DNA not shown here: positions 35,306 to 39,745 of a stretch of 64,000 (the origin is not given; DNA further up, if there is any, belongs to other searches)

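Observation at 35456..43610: Tandem pair of ~1350-aa Ser/Thr-kinase / STAND-type NTPase / helical-repeat / GAF-like proteins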

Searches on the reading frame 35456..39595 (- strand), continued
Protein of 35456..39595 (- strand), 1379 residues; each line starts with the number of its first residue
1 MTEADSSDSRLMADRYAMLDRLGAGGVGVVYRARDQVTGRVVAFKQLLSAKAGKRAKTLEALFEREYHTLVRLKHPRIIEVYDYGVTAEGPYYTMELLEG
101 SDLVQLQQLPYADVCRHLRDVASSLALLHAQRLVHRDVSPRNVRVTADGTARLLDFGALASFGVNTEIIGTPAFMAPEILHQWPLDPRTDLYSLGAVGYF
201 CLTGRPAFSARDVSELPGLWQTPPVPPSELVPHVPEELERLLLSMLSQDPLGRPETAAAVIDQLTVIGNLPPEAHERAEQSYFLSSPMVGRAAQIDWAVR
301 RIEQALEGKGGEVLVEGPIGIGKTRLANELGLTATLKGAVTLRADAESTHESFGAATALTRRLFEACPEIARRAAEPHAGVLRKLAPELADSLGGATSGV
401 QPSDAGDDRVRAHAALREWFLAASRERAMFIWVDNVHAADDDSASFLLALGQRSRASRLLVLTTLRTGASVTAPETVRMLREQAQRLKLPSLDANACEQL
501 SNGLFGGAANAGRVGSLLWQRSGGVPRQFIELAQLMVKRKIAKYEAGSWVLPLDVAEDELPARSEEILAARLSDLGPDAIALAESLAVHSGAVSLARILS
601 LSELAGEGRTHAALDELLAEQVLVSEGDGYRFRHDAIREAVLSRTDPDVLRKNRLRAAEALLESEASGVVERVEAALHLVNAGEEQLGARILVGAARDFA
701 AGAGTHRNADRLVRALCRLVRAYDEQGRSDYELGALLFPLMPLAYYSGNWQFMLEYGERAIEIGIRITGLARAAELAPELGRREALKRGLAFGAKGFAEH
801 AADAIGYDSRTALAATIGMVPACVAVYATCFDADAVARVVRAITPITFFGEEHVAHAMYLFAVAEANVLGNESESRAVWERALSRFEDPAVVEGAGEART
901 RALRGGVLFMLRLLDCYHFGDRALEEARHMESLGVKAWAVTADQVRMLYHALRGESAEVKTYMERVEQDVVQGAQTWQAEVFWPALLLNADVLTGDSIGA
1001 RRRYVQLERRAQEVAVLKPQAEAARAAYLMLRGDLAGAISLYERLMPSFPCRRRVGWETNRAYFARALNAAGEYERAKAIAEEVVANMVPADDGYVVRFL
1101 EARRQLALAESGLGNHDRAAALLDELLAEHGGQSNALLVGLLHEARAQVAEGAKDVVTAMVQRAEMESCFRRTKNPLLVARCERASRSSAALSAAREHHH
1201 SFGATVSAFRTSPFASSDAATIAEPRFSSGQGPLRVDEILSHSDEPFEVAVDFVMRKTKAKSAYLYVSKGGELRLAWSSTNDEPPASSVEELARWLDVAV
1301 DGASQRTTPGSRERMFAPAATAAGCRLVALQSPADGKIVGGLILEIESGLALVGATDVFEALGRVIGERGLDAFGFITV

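Call 15: find_encoding_contigs(protein=P0009, flank=10000, max_places=2)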
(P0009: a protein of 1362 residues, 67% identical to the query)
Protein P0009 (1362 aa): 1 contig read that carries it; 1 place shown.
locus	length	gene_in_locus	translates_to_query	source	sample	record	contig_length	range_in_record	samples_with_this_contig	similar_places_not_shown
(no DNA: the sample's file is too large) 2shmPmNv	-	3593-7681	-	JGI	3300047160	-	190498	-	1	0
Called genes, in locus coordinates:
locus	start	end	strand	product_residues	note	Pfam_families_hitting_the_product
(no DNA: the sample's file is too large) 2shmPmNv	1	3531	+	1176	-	?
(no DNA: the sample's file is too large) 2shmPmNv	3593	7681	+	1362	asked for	PF00069:Pkinase, PF07714:PK_Tyr_Ser-Thr, PF13191:AAA_16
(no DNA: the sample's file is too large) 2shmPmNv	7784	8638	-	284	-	-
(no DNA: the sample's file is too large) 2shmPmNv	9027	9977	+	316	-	-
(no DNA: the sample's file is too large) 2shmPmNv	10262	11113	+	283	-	PF00089:Trypsin, PF13365:Trypsin_2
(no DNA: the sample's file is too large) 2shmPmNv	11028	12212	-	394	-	-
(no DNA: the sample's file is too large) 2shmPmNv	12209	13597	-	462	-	PF00639:Rotamase, PF13616:Rotamase_3, PF13145:Rotamase_2 (faint), PF13616:Rotamase_3, PF00639:Rotamase (weak)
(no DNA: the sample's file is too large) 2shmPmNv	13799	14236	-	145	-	-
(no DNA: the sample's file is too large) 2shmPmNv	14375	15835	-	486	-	PF02353:CMAS, PF13489:Methyltransf_23, PF08241:Methyltransf_11, PF08242:Methyltransf_12, PF13649:Methyltransf_25, PF13847:Methyltransf_31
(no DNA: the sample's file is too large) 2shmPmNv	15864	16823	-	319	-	PF00487:FA_desaturase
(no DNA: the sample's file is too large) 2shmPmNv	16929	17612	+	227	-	PF00440:TetR_N, PF17918:TetR_C_15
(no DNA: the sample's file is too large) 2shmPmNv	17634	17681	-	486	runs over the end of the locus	PF24297:DUF7481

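Call 16: find_encoding_contigs(protein=P0010, flank=10000, max_places=2)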
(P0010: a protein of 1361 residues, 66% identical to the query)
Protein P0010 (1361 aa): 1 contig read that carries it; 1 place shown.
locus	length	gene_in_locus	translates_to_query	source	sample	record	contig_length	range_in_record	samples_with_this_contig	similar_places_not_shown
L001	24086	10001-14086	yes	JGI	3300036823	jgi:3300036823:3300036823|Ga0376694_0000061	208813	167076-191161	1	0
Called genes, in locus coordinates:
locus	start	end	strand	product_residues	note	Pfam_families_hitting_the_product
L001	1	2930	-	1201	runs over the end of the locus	-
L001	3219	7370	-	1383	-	PF00069:Pkinase, PF07714:PK_Tyr_Ser-Thr, PF13191:AAA_16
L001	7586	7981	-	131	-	PF01124:MAPEG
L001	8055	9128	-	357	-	PF04151:PPC (weak)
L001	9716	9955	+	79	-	-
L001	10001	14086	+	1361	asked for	PF00069:Pkinase, PF07714:PK_Tyr_Ser-Thr, PF17667:Pkinase_fungal (weak), PF13191:AAA_16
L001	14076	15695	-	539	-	PF00069:Pkinase, PF07714:PK_Tyr_Ser-Thr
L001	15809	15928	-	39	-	-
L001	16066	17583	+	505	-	PF20091:Abhydrolase_10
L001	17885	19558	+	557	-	PF03283:PAE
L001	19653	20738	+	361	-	PF00248:Aldo_ket_red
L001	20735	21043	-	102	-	-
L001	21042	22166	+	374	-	PF11790:Glyco_hydro_cc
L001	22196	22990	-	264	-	-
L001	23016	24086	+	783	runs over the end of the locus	PF09371:Tex_N, PF22706:Tex_central_region, PF14639:YqgF (weak), PF16921:Tex_YqgF, PF12836:HHH_3, PF17674:HHH_9, PF00575:S1, PF23459:S1_RRP5 (weak), +1 more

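Call 18: find_encoding_contigs(protein=P0003, flank=10000, max_places=2)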
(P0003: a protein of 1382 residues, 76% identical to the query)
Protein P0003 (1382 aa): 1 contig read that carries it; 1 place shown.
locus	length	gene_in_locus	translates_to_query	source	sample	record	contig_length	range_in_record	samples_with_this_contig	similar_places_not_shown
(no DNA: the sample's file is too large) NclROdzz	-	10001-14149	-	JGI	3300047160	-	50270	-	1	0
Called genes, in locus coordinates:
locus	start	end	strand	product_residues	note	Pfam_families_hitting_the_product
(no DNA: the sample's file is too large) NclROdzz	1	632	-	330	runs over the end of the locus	PF00532:Peripla_BP_1, PF13407:Peripla_BP_4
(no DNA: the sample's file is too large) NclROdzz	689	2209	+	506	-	PF02952:Fucose_iso_C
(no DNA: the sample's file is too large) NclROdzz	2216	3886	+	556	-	PF00370:FGGY_N, PF02782:FGGY_C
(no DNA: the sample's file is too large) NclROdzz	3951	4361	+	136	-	PF03625:DUF302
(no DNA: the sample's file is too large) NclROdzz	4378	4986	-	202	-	PF10025:DUF2267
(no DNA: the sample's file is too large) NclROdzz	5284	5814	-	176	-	-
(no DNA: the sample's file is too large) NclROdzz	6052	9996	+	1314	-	PF00069:Pkinase, PF07714:PK_Tyr_Ser-Thr, PF13191:AAA_16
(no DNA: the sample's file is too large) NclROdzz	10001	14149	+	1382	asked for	PF00069:Pkinase, PF07714:PK_Tyr_Ser-Thr, PF13191:AAA_16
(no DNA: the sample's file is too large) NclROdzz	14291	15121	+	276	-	PF12146:Hydrolase_4, PF00561:Abhydrolase_1, PF12697:Abhydrolase_6, PF00326:Peptidase_S9 (faint)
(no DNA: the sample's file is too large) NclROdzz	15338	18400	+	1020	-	PF00486:Trans_reg_C, PF13191:AAA_16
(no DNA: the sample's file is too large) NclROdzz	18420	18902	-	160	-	PF28469:DUF8410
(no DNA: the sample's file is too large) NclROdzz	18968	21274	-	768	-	PF00989:PAS, PF08448:PAS_4, PF13426:PAS_9, PF08447:PAS_3, PF08448:PAS_4, PF08447:PAS_3, PF00512:HisKA, PF02518:HATPase_c, +3 more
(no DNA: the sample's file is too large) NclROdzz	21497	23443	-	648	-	PF00072:Response_reg, PF00989:PAS (weak), PF13188:PAS_8 (faint), PF08448:PAS_4, PF00512:HisKA, PF02518:HATPase_c, PF00072:Response_reg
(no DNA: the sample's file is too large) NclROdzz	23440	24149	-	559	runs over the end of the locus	?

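Call 19: find_encoding_contigs(protein=P0002, flank=10000, max_places=2)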
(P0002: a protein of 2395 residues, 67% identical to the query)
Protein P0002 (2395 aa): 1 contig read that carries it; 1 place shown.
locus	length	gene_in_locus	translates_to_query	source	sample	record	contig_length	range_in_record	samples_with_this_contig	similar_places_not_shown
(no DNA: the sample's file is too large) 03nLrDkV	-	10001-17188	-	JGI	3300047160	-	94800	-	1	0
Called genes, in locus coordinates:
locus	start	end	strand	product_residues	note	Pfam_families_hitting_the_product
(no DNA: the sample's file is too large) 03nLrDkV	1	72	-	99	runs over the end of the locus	-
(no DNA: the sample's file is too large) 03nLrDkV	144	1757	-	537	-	PF03109:ABC1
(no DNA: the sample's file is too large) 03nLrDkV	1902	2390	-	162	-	-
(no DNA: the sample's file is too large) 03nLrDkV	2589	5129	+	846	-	PF03781:FGE-sulfatase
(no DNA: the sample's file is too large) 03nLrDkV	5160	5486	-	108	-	-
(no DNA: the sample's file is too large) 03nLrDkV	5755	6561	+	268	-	PF00487:FA_desaturase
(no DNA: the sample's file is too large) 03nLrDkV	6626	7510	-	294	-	PF10118:Metal_hydrol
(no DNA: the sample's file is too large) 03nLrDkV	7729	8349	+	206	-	-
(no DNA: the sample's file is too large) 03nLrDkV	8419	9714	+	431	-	-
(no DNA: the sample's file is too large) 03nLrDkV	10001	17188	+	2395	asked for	PF00069:Pkinase, PF03109:ABC1 (faint), PF07714:PK_Tyr_Ser-Thr, PF17667:Pkinase_fungal (faint), PF13191:AAA_16, PF00069:Pkinase, PF07714:PK_Tyr_Ser-Thr, PF13191:AAA_16, +2 more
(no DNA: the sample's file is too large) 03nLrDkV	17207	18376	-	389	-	PF04185:Phosphoesterase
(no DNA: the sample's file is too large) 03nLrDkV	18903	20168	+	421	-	PF07719:TPR_2 (faint), PF13181:TPR_8 (faint), PF13428:TPR_14 (faint), PF13432:TPR_16 (faint), PF14559:TPR_19 (faint), PF13414:TPR_11 (faint), PF23914:TPR_CcmH_CycH (faint)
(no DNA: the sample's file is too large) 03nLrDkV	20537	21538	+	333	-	PF12625:Arabinose_bd, PF12833:HTH_18, PF00165:HTH_AraC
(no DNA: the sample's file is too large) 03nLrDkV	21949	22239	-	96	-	-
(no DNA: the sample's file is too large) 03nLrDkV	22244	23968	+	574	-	-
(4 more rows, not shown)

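Call 20: find_encoding_contigs(protein=P0007, flank=10000, max_places=2)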
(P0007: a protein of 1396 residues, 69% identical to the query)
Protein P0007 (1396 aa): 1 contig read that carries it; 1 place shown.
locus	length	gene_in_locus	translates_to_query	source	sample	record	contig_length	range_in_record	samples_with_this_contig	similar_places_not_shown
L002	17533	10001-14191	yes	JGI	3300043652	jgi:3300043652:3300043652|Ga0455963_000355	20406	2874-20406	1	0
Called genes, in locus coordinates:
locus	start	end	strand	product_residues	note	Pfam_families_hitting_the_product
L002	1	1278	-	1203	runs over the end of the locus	PF01751:Toprim, PF01131:Topoisom_bac, PF00270:DEAD, PF00271:Helicase_C, PF16124:RecQ_Zn_bind (weak)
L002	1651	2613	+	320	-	-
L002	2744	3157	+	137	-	-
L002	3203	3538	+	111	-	-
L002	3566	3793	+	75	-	-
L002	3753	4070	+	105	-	-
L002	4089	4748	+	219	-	PF06966:DUF1295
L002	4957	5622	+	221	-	PF01370:Epimerase (weak)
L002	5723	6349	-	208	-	-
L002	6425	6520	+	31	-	-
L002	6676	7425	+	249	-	PF00106:adh_short, PF08659:KR, PF23441:SDR (weak), PF13561:adh_short_C2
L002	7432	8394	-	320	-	PF00126:HTH_1, PF03466:LysR_substrate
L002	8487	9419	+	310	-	-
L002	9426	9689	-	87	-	PF05157:MshEN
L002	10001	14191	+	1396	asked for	PF00069:Pkinase, PF07714:PK_Tyr_Ser-Thr, PF13191:AAA_16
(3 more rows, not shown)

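Call 26: find_related_loci(query=A2, collection=genome_contigs, flank=10000)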
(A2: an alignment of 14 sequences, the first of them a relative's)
Query A2 (1379 aa) in genome_contigs; peptide patterns used: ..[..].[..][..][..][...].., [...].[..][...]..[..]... (x = any residue, [..] = any of these).
581 stretches matched a pattern (row limit reached: there are more); 466 encode a relative of the query (tblastn E <= 1e-3); the best 80 are kept; 79 distinct loci.
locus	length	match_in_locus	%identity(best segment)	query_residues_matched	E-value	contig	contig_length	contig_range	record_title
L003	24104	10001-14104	66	5-1378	0e+0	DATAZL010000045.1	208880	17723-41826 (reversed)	MAG TPA_asm: Polyangiaceae bacterium isolate SMAG_U5704 k141_2467389, whole genome shotgun sequence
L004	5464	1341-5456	64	1-1378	0e+0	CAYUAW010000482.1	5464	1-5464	MAG TPA_asm: uncultured Polyangiaceae bacterium isolate binchicken_co50_283 genome assembly, contig: NODE_21933_length_5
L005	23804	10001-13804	53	15-1299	0e+0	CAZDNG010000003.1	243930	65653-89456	MAG TPA_asm: uncultured Polyangiaceae bacterium isolate binchicken_co50_422 genome assembly, contig: NODE_16_length_2439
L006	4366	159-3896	51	11-1275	0e+0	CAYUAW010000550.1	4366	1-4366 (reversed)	MAG TPA_asm: uncultured Polyangiaceae bacterium isolate binchicken_co50_283 genome assembly, contig: NODE_31293_length_4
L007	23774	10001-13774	48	12-1300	0e+0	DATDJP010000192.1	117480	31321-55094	MAG TPA_asm: Polyangiaceae bacterium isolate SMAG_U333 k141_1322896, whole genome shotgun sequence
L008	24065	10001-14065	45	11-1362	0e+0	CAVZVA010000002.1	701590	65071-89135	MAG: uncultured delta proteobacterium isolate MFD02416.bin.1.77 genome assembly, contig: contig_22084, whole genome shot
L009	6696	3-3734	45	28-1285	0e+0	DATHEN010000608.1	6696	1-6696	MAG TPA_asm: Polyangiaceae bacterium isolate SMAG_U12422 k141_629919, whole genome shotgun sequence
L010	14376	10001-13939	46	11-1342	0e+0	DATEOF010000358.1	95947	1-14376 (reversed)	MAG TPA_asm: Polyangiales bacterium isolate SMAG_U8988 k141_2020087, whole genome shotgun sequence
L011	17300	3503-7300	42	12-1292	0e+0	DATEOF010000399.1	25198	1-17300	MAG TPA_asm: Polyangiales bacterium isolate SMAG_U8988 k141_361317, whole genome shotgun sequence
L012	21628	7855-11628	45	12-1285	0e+0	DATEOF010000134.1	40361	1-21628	MAG TPA_asm: Polyangiales bacterium isolate SMAG_U8988 k141_1087898, whole genome shotgun sequence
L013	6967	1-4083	41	30-1366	0e+0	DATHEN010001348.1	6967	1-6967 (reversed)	MAG TPA_asm: Polyangiaceae bacterium isolate SMAG_U12422 k141_384184, whole genome shotgun sequence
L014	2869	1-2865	44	44-998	0e+0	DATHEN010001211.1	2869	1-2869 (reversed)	MAG TPA_asm: Polyangiaceae bacterium isolate SMAG_U12422 k141_764492, whole genome shotgun sequence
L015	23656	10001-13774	38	15-1286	0e+0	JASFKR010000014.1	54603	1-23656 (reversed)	MAG: Myxococcales bacterium isolate D0817M02metaG_Bin_452 D0817M02metaG_FD_scaffold_48_c1, whole genome shotgun sequence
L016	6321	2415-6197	36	9-1284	0e+0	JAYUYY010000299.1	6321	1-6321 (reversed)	MAG: Sandaracinaceae bacterium isolate GL139_UP_metabinner_22_sub GL139_UP_metabinner_22_sub_298, whole genome shotgun s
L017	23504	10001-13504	40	12-1190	0e+0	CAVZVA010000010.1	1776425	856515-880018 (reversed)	MAG: uncultured delta proteobacterium isolate MFD02416.bin.1.77 genome assembly, contig: contig_7123, whole genome shotg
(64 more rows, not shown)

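Call 73: find_related_loci(query=A2, collection=viral_contigs, flank=5000)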
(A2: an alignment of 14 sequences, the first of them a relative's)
Query A2 (1379 aa) in viral_contigs; peptide patterns used: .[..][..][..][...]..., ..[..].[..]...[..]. (x = any residue, [..] = any of these).
69 stretches matched a pattern, but none encodes a relative of the query by tblastn (E <= 1e-3).
